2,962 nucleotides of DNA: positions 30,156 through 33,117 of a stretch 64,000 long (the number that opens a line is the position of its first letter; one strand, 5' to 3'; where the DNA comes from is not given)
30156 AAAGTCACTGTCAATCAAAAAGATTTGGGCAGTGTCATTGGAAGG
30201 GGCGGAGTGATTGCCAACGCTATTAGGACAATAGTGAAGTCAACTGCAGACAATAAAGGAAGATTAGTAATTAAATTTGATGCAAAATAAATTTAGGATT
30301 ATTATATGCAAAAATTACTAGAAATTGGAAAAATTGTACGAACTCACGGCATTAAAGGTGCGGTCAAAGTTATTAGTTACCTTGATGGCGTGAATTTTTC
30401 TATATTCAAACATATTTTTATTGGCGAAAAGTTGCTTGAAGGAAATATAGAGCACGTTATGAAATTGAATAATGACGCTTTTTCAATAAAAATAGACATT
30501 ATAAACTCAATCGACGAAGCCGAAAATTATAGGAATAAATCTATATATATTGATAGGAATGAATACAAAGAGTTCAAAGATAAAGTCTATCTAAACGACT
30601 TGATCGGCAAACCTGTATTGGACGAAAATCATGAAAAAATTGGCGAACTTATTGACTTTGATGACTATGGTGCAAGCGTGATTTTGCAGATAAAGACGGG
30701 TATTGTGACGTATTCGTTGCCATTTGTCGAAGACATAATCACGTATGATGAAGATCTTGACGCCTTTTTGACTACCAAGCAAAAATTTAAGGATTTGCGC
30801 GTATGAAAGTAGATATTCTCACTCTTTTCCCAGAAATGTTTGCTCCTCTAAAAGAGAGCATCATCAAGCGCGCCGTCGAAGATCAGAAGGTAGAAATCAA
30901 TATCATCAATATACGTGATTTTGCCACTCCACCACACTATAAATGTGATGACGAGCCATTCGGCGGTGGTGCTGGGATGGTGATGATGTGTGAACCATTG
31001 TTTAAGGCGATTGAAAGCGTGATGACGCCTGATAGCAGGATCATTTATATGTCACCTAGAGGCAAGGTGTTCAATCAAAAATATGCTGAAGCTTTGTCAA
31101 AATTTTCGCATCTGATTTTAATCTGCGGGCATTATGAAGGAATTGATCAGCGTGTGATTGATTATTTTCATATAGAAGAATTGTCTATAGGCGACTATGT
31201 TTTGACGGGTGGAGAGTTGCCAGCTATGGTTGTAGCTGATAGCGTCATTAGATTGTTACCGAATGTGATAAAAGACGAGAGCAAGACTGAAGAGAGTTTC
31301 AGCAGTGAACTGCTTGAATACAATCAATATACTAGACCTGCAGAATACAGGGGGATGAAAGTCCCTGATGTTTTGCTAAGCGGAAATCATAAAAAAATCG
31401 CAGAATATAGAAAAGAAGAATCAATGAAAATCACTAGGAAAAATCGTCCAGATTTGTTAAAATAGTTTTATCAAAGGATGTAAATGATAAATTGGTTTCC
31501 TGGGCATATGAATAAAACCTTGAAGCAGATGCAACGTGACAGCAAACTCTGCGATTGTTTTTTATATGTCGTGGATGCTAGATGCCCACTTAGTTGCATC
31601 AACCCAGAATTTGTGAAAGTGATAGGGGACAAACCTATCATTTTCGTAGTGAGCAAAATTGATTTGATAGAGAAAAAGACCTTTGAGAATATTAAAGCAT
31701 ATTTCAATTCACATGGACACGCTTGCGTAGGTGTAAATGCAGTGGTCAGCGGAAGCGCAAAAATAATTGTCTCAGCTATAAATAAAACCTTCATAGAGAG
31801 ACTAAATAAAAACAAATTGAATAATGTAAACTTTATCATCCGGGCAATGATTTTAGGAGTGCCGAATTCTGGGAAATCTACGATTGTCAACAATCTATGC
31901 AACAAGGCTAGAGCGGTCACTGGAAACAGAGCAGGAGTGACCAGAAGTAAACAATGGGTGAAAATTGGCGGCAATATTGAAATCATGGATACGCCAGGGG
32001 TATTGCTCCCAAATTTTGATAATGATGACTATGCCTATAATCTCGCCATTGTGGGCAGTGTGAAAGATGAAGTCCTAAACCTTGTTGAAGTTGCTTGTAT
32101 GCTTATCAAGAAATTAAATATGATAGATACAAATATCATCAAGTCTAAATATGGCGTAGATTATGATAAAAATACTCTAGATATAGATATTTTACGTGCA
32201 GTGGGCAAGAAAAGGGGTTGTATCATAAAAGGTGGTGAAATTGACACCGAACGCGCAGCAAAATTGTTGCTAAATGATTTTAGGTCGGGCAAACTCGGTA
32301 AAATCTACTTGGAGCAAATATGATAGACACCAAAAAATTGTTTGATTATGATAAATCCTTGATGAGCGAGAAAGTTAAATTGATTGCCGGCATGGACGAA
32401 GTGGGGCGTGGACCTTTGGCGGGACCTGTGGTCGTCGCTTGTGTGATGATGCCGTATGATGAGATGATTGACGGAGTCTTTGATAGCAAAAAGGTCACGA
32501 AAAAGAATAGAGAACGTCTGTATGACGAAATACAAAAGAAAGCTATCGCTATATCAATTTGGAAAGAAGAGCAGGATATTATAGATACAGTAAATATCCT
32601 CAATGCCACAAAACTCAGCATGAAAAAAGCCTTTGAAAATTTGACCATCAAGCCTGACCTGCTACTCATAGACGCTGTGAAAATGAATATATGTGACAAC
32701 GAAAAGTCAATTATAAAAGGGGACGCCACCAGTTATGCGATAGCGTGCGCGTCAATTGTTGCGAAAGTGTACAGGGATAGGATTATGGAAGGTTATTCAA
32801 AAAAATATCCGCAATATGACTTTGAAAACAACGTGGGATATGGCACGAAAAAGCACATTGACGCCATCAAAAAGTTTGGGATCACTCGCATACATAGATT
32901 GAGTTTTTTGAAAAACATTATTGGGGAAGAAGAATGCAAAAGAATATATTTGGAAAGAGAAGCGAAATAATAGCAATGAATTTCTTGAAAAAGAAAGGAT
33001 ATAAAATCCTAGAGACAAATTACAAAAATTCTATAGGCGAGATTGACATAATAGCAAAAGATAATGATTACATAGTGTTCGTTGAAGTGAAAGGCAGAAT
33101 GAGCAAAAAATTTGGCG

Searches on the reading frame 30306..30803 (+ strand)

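Call 93: search_protein_families(library=pfam, proteins=[window:30306-30803:+], max_evalue=0.001)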
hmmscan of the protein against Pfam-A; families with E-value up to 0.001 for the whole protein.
window:30306-30803:+ (166 aa): 3 families
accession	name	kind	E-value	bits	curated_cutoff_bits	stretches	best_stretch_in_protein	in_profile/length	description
PF01782.24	RimM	-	3.9e-14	53.1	23.5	1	7-85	2-83/84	RimM N-terminal domain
PF24986.1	PRC_RimM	-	1.1e-07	31.8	27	1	97-146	2-52/69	RimM PRC barrel domain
PF05239.21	PRC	-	0.00016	22.1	21.2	1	92-120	2-31/78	PRC-barrel domain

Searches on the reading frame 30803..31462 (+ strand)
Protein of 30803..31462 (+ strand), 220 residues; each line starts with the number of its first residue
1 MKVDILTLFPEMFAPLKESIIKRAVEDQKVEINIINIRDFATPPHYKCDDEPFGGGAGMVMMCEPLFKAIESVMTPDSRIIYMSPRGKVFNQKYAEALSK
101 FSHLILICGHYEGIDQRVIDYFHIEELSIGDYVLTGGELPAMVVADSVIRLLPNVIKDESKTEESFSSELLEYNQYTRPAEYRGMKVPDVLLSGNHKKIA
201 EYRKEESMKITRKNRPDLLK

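Call 93: search_protein_families(library=pfam, proteins=[window:30803-31462:+], max_evalue=0.001)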
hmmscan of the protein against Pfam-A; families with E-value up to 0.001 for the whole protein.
window:30803-31462:+ (220 aa): 1 family
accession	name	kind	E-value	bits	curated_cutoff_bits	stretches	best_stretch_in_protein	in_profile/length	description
PF01746.26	tRNA_m1G_MT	-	1.1e-59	201.8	27.3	1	22-216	2-195/195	tRNA (Guanine-1)-methyltransferase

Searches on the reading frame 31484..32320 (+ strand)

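Call 93: search_protein_families(library=pfam, proteins=[window:31484-32320:+], max_evalue=0.001)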
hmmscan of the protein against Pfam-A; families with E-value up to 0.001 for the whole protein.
window:31484-32320:+ (279 aa): 5 families
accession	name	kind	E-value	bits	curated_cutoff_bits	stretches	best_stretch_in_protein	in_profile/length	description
PF01926.29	MMR_HSR1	-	2.2e-17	63.6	21.9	1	121-204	2-85/113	50S ribosome-binding GTPase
PF02421.24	FeoB_N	-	4.3e-10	39.8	27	1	121-213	3-97/156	Ferrous iron transport protein B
PF00009.33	GTP_EFTU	-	2.4e-06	27.7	26.5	0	6-86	77-158/188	Elongation factor Tu GTP binding domain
PF10662.15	PduV-EutP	-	8.1e-05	22.9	21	0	14-80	55-121/143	Ethanolamine utilisation - propanediol utilisation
PF03193.22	RsgA_GTPase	-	0.00013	22.3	30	1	52-173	56-168/174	RsgA GTPase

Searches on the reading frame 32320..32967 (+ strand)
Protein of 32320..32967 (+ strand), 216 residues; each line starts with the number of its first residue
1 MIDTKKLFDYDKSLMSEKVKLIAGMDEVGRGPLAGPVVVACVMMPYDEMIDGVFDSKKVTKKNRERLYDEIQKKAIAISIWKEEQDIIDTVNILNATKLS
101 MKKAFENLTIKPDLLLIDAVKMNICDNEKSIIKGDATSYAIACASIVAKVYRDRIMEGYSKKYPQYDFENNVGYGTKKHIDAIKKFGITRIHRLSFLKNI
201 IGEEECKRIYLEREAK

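Call 93: search_protein_families(library=pfam, proteins=[window:32320-32967:+], max_evalue=0.001)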
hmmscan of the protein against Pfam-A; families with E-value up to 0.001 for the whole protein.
window:32320-32967:+ (216 aa): 1 family
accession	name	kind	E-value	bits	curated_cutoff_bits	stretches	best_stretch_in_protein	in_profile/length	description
PF01351.25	RNase_HII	-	1.1e-38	133.6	25.8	1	23-197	1-197/199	Ribonuclease HII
